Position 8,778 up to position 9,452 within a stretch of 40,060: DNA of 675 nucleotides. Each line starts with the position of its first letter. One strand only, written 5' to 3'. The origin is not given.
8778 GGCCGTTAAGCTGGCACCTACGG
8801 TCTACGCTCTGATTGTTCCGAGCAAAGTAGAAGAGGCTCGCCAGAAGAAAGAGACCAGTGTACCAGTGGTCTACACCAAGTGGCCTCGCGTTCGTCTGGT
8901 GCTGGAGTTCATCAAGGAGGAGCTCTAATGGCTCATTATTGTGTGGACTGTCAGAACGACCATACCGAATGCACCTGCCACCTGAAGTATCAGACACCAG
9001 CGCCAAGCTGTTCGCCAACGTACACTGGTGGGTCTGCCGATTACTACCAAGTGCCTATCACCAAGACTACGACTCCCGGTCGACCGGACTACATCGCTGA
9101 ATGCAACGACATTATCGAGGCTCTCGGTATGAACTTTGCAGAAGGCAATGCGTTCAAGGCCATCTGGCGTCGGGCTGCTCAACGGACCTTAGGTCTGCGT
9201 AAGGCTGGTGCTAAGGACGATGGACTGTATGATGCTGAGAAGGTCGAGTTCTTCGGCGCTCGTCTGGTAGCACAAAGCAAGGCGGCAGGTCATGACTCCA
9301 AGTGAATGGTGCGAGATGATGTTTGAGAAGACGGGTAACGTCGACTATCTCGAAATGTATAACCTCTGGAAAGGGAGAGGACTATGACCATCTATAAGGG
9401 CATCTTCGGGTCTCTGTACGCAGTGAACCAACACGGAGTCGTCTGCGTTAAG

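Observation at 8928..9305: DUF3310-like protein at the gene 1.7 position, shorter than T7 nucleotide kinase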

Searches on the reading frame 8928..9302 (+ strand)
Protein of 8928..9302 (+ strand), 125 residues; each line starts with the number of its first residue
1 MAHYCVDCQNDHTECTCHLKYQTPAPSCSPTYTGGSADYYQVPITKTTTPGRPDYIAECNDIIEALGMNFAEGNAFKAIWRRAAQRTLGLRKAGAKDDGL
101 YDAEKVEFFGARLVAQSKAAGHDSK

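Call 3: search_protein_families(library=pfam, proteins=[window:8928-9302:+], max_evalue=1)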
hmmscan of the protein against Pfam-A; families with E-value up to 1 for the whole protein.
window:8928-9302:+ (125 aa): 1 family
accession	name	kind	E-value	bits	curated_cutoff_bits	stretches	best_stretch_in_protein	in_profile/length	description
PF25325.1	EF-hand_EFHB_C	-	0.18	12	27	1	59-86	28-54/75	EFHB C-terminal EF-hand domain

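Call 4: search_protein_families(library=phrogs, proteins=[window:8928-9302:+], max_evalue=0.01)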
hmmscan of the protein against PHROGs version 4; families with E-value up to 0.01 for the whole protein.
window:8928-9302:+ (125 aa): 7 families
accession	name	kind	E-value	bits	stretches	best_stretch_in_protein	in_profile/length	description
phrog_35442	-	unknown function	8.3e-59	199.6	1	18-121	87-191/192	-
phrog_4521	-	unknown function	1.6e-36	127.6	1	29-121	329-418/423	-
phrog_7063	-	other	9e-22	78.8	1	33-110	229-304/316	3'-phosphatase, 5'-polynucleotide kinase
phrog_9919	-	unknown function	1.7e-21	78.2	1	32-120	4-89/157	-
phrog_27924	-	unknown function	1.3e-19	71.8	1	23-119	78-171/174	-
phrog_37456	-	unknown function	5.4e-17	63.4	1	32-117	5-87/202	-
phrog_4317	-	unknown function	4.7e-10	40.2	1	29-119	287-392/455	-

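Call 6: search_dna_similar(query=window:8928-9302:+, collection=phages, mode=protein, max_rows=60, rows=spread, max_evalue=0.001)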
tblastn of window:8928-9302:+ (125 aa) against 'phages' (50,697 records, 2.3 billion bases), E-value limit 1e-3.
Records with a match: 469; places in all: 471; records where one place covers at least 80% of the query: 64.
Best place of each record, by identity: 95-99% 2; 90-95% 18; 80-90% 32; 60-80% 58; <60% 359.
By first word of the organism name: Pseudomonas 176; Escherichia 71; Klebsiella 31; Pectobacterium 27; Erwinia 26; Yersinia 22; Vibrio 21; Achromobacter 17; Enterobacter 14; Shigella 11; and 20 more.
By host as written in the record: Pseudomonas aeruginosa 71; - 57; Escherichia coli 28; Pseudomonas aeruginosa PAO1 26; Pseudomonas aeruginosa PAK 14; Klebsiella pneumoniae 13; Achromobacter xylosoxidans I2BC 12; Erwinia amylovora 8; and 133 more.
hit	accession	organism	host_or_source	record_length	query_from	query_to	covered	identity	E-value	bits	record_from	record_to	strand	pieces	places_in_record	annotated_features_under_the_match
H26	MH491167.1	Cronobacter phage GW1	Cronobacter turicensis cro1541A1-1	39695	1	125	100%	96.0%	1e-77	254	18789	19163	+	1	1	hypothetical protein (x2)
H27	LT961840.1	Yersinia phage fPS-7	-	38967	1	125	100%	73.2%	3e-52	181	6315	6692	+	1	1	g008: hypothetical protein | g007: Phage protein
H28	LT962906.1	Yersinia phage fPS16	-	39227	1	125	100%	73.2%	4e-52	181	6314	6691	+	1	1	g008: hypothetical protein | g007: Phage protein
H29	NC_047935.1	Yersinia phage fPS-59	-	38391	1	125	100%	73.2%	1e-51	180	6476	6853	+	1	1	g008: hypothetical protein | g007: Phage protein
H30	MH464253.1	Shigella phage SFPH2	Shigella flexneri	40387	30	125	77%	90.6%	4e-53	184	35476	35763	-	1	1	hypothetical protein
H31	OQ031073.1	Shigella phage SFP21B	Shigella flexneri KCTC 22192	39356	30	125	77%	89.6%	1e-52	182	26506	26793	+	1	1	hypothetical protein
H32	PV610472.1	Citrobacter phage YSYH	Citrobacter freundii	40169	32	125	75%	87.2%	8e-49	171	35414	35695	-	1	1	record has no annotation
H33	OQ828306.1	Yersinia phage vB_YpEc11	Yersinia pestis EV76-CN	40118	14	118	84%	77.4%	8e-47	166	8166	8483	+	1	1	nucleotide kinase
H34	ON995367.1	Pectobacterium phage vB_PcaP_P15_PC2B6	Pectobacterium carotovorum C2B6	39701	25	118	75%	82.5%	1e-45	162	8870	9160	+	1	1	hypothetical protein (x2) | ribosome_binding_site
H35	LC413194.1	Klebsiella phage KN3-1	Klebsiella sp.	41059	30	119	72%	84.4%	2e-43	156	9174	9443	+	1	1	none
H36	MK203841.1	Klebsiella phage Henu1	Klebsiella pneumoniae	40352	30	120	73%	83.5%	1e-43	157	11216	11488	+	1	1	putative 3'-phosphatase, 5'-polynucleotide kinase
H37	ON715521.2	Erwinia phage Stepyanka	Erwinia amylovora 1/79Sm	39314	1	119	95%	62.3%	6e-46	163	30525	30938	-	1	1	hypothetical protein (x2)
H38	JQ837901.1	Pectobacterium phage PP1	-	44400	30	116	70%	74.7%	2e-35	133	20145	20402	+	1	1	hypothetical protein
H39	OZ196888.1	Vibrio phage 5P1b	Seawater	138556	29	119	73%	59.3%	6e-24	100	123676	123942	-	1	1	hypothetical protein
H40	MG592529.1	Vibrio phage 1.161.O._10N.261.48.C5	Vibrio lentus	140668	29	118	72%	58.9%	2e-23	99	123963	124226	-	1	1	coil containing protein | hypothetical protein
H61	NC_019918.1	Pseudomonas phage vB_PaeM_C2-10_Ab1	Pseudomonas aeruginosa C2-10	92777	33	110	62%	53.8%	6e-18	84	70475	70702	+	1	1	3'-phosphatase, 5'-polynucleotide kinase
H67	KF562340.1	Escherichia phage vB_EcoP_PhAPEC7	Escherichia coli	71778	33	120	70%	47.7%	8e-15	75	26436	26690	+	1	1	hypothetical protein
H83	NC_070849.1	Alcaligenes phage vB_Af_QDWS595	Alcaligenes faecalis 10106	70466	33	118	69%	38.4%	1e-7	54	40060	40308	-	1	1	none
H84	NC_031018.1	Citrobacter phage SH4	Citrobacter freundii CF3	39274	1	22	18%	90.9%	7e-7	52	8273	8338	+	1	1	nucleotide kinase | hypothetical protein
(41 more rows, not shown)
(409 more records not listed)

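Call 8: get_annotated_region(hit=H84, flank=1500)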
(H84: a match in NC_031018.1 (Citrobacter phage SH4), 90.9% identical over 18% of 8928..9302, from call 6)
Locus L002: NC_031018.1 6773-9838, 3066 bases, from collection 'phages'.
description: Citrobacter phage SH4, complete genome.
organism: Citrobacter phage SH4 (NCBI taxid 1805467)
taxonomy: Viruses; Duplodnaviria; Heunggongvirae; Uroviricota; Caudoviricetes; Autographiviridae; Studiervirinae; Kayfunavirus; Kayfunavirus SH4
host: Citrobacter freundii CF3; source: -; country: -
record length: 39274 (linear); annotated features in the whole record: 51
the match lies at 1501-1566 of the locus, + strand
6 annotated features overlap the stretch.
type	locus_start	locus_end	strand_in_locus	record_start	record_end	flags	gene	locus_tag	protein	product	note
CDS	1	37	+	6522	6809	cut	-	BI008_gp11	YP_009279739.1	dGTPase inhibitor; target for F exclusion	gp11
CDS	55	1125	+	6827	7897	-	-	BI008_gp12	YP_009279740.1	DNA ligase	gp12; No experimental evidence; dna ligase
CDS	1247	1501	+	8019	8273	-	-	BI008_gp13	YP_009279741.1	hypothetical protein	gp13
CDS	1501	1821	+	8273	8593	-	-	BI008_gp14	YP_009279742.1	nucleotide kinase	gp14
CDS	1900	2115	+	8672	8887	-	-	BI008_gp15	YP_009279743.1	RNA polymerase inhibitor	gp15; No experimental evidence; bacterial rna polymerase inhibitor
CDS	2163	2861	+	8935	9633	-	-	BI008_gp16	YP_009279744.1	Gp2.5-like ssDNA binding protein and ssDNA annealing protein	gp16; No experimental evidence; helix-destabilizing protein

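Call 9: get_annotated_region(hit=H26, flank=1500)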
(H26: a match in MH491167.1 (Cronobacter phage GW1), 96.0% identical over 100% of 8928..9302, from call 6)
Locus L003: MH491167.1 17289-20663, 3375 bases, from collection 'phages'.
description: Cronobacter phage GW1, complete genome.
organism: Cronobacter phage GW1 (NCBI taxid 2200756)
taxonomy: Viruses; Duplodnaviria; Heunggongvirae; Uroviricota; Caudoviricetes; Autographiviridae; Studiervirinae; Kayfunavirus; Kayfunavirus GW1
host: Cronobacter turicensis cro1541A1-1; source: -; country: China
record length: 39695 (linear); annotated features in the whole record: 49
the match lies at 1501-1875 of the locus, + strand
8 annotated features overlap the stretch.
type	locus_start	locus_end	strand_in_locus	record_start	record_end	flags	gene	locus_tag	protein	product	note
CDS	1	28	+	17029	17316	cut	-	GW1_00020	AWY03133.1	hypothetical protein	-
CDS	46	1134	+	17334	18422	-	-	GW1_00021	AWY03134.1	DNA ligase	-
CDS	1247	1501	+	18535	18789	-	-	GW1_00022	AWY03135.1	hypothetical protein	-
CDS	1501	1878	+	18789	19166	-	-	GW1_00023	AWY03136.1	hypothetical protein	-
CDS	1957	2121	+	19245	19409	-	2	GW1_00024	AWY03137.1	RNA polymerase inhibitor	-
CDS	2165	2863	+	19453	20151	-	-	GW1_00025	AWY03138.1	ssDNA-binding protein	T7-like phage ssDNA-binding protein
CDS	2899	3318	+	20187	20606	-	3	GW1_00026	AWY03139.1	endonuclease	T7-like phage endonuclease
CDS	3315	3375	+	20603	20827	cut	-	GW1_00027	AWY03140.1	hypothetical protein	-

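Call 14: search_protein_families(library=pfam, proteins=[L002:1501-1818:+], max_evalue=10)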
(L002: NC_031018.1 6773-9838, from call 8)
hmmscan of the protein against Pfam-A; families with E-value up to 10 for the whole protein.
L002:1501-1818:+ (106 aa): 1 family
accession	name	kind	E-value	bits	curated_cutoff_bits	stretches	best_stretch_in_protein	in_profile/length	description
PF11753.13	DUF3310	-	4.8e-22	78.2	24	1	30-92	1-59/60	Protein of unknwon function (DUF3310)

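Call 15: find_homologous_proteins(query=window:8928-9302:+, max_evalue=0.001)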
Query window:8928-9302:+ (125 aa): 1610 proteins with E <= 0.001 among 1623 candidates; the best 120 are listed.
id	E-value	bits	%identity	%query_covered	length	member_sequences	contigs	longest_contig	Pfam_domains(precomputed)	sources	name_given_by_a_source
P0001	9.9e-81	286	98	100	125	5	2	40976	-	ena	-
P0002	2.7e-78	278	97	100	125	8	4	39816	-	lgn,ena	-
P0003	4.0e-77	274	94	100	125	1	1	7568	-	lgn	-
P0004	8.2e-71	254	89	100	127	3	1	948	-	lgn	-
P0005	2.7e-60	220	79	99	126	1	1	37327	-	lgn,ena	-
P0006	1.9e-56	207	82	97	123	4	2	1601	-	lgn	-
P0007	2.7e-56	207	78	97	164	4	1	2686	-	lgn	-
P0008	1.0e-55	205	88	83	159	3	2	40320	-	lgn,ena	-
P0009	2.9e-55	204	91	80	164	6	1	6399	-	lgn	-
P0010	1.8e-54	201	76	97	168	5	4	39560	-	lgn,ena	-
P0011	1.3e-53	198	95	77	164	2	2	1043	-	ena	-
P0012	4.2e-53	197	90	80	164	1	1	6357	-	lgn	-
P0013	7.5e-52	193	90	79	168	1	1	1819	-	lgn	-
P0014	4.6e-51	190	90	77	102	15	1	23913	-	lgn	-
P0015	1.1e-50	189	91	77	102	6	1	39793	-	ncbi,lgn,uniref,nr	ncbi:hypothetical protein Ro45lw_12 [Escherichia phage Ro45lw]|uniref:3'-phosphatase, 5'-polynucleot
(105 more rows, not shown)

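Call 17: search_solved_structures(query=window:8928-9302:+, max_evalue=10)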
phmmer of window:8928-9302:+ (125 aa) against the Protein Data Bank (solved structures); distinct sequences matched with E-value up to 10: 2.
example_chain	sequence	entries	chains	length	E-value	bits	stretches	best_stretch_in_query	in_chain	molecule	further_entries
3fk2_A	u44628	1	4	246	0.015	18.6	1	21-72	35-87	Glucocorticoid receptor DNA-binding factor 1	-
5irc_A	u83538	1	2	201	0.42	13.9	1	36-73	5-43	Rho GTPase-activating protein 35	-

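Call 33: find_homologous_proteins(query=L002:1501-1818:+, max_evalue=0.001)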
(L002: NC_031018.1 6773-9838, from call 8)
Query L002:1501-1818:+ (106 aa): 672 proteins with E <= 0.001 among 679 candidates; the best 120 are listed.
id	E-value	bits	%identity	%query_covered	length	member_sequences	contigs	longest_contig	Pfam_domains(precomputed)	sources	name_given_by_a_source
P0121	2.4e-67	242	100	100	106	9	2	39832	PF11753.14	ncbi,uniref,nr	ncbi:hypothetical protein sh5_0014 [Citrobacter phage SH5]|uniref:Nucleotide kinase n=2 Tax=Kayfunav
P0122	7.8e-63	227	94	100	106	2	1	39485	PF11753.14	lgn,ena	-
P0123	1.1e-59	217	91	100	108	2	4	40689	PF11753.14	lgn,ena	-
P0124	4.0e-58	212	88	100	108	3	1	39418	PF11753.14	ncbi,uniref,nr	ncbi:hypothetical protein eKKP3263_000030 [Enterobacter phage KKP_3263]|uniref:Nucleotide kinase n=1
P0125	5.5e-54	199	87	100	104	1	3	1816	PF11753.14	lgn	-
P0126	9.8e-51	188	71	100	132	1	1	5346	PF11753.14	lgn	-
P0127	1.3e-45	172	79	96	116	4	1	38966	PF11753.14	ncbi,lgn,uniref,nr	ncbi:Putative phage protein [Cronobacter phage Dev2]|uniref:Putative phage protein n=1 Tax=Cronobact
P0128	2.4e-45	171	87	87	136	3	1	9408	PF11753.14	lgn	-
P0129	3.3e-45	171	94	81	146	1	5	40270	PF11753.14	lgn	-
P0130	6.0e-45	170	76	100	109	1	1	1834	PF11753.14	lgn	-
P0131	8.5e-45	169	78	96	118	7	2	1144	PF11753.14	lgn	-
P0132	9.0e-45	169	76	100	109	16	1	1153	PF11753.14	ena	-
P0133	9.3e-45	169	80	96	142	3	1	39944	PF11753.14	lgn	-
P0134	1.1e-44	169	77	96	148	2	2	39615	PF11753.14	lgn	-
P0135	1.4e-44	169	77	96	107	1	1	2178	PF11753.14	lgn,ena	-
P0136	1.8e-44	168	87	87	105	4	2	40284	PF11753.14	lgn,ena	-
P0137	2.7e-44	168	99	75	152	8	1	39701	PF11753.14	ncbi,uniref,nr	ncbi:nucleotide kinase [Enterobacter phage EV136_1]|uniref:Nucleotide kinase n=1 Tax=Enterobacter ph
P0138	2.8e-44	168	89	83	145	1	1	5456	PF11753.14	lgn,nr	nr:MAG TPA: nucelotide kinase [Caudoviricetes sp.]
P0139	3.7e-44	167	88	85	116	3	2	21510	PF11753.14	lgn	-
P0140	3.9e-44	167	93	81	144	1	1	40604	PF11753.14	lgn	-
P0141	3.9e-44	167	98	75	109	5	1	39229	PF11753.14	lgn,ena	-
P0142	5.8e-44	167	75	100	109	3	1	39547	PF11753.14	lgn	-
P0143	6.0e-44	167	91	82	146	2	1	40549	PF11753.14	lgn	-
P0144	7.9e-44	166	77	96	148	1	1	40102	PF11753.14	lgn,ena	-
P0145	8.6e-44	166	85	86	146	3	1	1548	PF11753.14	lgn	-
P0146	9.1e-44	166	77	96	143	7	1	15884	PF11753.14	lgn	-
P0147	9.6e-44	166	96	75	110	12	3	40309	PF11753.14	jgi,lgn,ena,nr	jgi:hypothetical protein|nr:MAG TPA_asm: nucelotide kinase [Bacteriophage sp.]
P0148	1.0e-43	166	91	82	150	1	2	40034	PF11753.14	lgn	-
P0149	1.2e-43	166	92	82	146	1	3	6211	PF11753.14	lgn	-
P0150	1.3e-43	165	79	96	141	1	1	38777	PF11753.14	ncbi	-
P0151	1.5e-43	165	80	92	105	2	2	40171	PF11753.14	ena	-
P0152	1.6e-43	165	95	75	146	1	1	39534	PF11753.14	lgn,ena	-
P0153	1.6e-43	165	80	96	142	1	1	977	PF11753.14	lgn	-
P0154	1.6e-43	165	76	96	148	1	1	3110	PF11753.14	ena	-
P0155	1.7e-43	165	79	96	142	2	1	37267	PF11753.14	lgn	-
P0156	2.0e-43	165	79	92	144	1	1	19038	PF11753.14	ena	-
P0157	2.5e-43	165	94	78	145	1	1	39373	PF11753.14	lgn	-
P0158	2.5e-43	165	91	82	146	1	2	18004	PF11753.14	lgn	-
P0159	2.6e-43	164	90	82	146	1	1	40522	PF11753.14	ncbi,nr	ncbi:hypothetical protein LET1_00013 [Pectobacterium phage LET1]|nr:hypothetical protein LET1_00013 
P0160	2.8e-43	164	92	81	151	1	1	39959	PF11753.14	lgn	-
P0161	3.9e-43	164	75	96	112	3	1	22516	PF11753.14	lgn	-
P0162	4.1e-43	164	87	83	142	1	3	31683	PF11753.14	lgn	-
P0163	4.7e-43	164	96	75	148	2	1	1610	PF11753.14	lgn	-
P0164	4.7e-43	164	95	75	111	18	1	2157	PF11753.14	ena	-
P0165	5.0e-43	164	87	82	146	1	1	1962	PF11753.14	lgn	-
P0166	5.2e-43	163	69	97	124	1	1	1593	PF11753.14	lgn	-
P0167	5.4e-43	163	88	83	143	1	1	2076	PF11753.14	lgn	-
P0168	6.7e-43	163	75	96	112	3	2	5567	PF11753.14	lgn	-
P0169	7.0e-43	163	90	82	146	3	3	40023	PF11753.14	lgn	-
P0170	7.4e-43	163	95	75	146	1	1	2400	PF11753.14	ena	-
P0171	9.2e-43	163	96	75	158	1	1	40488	PF11753.14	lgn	-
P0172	1.0e-42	163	90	82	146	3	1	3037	PF11753.14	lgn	-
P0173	1.1e-42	162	96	75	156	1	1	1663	PF11753.14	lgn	-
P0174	1.1e-42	162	90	82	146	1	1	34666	PF11753.14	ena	-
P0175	1.1e-42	162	73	97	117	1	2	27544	PF11753.14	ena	-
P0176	1.1e-42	162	92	80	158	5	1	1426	PF11753.14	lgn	-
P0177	1.2e-42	162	83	87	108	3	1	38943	PF11753.14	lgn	-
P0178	1.2e-42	162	94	75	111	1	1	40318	PF11753.14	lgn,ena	-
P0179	1.2e-42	162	87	81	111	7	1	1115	PF11753.14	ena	-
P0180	1.2e-42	162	84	87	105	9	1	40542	PF11753.14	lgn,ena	-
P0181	1.2e-42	162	87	82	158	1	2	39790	PF11753.14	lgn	-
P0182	1.2e-42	162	76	96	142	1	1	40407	PF11753.14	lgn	-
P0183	1.3e-42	162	89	79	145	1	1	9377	PF11753.14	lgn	-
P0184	1.3e-42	162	75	94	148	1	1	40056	PF11753.14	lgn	-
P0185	1.3e-42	162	76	97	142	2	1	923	PF11753.14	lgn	-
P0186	1.5e-42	162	95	75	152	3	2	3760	PF11753.14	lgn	-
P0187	1.5e-42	162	77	96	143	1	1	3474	PF11753.14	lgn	-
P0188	1.6e-42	162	75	97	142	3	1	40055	PF11753.14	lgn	-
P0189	1.9e-42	162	94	75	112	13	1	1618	PF11753.14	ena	-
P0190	1.9e-42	162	96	75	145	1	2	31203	PF11753.14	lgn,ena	-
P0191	2.0e-42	162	76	97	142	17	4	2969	PF11753.14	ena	-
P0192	2.1e-42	162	86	82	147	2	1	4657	PF11753.14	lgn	-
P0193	2.3e-42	161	72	100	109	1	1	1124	PF11753.14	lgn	-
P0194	2.4e-42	161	87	82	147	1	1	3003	PF11753.14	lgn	-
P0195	2.6e-42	161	73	96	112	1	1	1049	PF11753.14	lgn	-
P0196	2.8e-42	161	87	81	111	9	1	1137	PF11753.14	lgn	-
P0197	2.9e-42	161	82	88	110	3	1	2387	PF11753.14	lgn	-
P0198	2.9e-42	161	93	75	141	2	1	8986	PF11753.14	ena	-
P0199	3.0e-42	161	82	88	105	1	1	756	PF11753.14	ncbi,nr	ncbi:TPA: DUF3310 domain-containing protein [Escherichia coli]|nr:DUF3310 domain-containing protein 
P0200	3.3e-42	161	81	88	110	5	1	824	PF11753.14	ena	-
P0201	3.5e-42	161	73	96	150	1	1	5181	PF11753.14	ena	-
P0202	3.5e-42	161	78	96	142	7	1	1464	PF11753.14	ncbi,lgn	-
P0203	3.7e-42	161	87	81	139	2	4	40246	PF11753.14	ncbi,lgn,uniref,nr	ncbi:putative nucleotide kinase [Escherichia phage CLB_P1]|uniref:Putative nucleotide kinase n=1 Tax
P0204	4.6e-42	160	82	88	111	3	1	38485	PF11753.14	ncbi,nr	ncbi:TPA: DUF3310 domain-containing protein [Escherichia coli]|nr:DUF3310 domain-containing protein 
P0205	4.7e-42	160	87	82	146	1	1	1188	PF11753.14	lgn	-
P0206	4.7e-42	160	97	73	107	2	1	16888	PF11753.14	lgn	-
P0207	5.0e-42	160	80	90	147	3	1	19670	PF11753.14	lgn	-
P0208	5.4e-42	160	94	75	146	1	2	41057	PF11753.14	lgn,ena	-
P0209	5.9e-42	160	86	83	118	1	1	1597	PF11753.14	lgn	-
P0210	6.4e-42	160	89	82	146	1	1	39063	PF11753.14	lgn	-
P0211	6.9e-42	160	91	80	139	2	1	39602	PF11753.14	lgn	-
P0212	6.9e-42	160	86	82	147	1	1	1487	PF11753.14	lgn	-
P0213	7.0e-42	160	75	97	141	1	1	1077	PF11753.14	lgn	-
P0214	7.8e-42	160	93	75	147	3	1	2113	PF11753.14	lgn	-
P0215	8.0e-42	160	94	75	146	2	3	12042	PF11753.14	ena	-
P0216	8.1e-42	160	87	82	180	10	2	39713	PF11753.14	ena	-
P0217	8.1e-42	160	94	75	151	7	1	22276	PF11753.14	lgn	-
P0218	8.2e-42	160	94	75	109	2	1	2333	PF11753.14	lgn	-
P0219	9.3e-42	159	93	75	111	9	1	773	PF11753.14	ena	-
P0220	9.5e-42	159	94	75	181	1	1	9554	PF11753.14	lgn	-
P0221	9.5e-42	159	93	75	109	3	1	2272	PF11753.14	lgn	-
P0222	9.9e-42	159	82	87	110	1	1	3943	PF11753.14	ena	-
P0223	1.0e-41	159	73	100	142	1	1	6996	PF11753.14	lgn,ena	-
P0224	1.0e-41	159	89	82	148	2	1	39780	PF11753.14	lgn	-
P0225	1.0e-41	159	93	75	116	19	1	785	PF11753.14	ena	-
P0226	1.0e-41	159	85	80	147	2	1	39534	PF11753.14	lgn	-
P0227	1.0e-41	159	94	75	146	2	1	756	PF11753.14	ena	-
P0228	1.1e-41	159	88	80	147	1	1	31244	PF11753.14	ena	-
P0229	1.1e-41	159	93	75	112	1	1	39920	PF11753.14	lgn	-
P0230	1.1e-41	159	75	96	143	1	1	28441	PF11753.14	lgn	-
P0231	1.1e-41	159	87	82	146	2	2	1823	PF11753.14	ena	-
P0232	1.1e-41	159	91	75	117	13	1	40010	PF11753.14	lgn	-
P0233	1.1e-41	159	93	75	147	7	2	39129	PF11753.14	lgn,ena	-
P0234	1.2e-41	159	89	82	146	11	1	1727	PF11753.14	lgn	-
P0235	1.2e-41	159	76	96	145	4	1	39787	PF11753.14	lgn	-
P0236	1.2e-41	159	83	84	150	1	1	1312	PF11753.14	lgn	-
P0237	1.4e-41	159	94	75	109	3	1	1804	PF11753.14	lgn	-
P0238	1.5e-41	159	86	82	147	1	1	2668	PF11753.14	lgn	-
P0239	1.5e-41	159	87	82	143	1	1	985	PF11753.14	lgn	-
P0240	1.5e-41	159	86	82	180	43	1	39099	PF11753.14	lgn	-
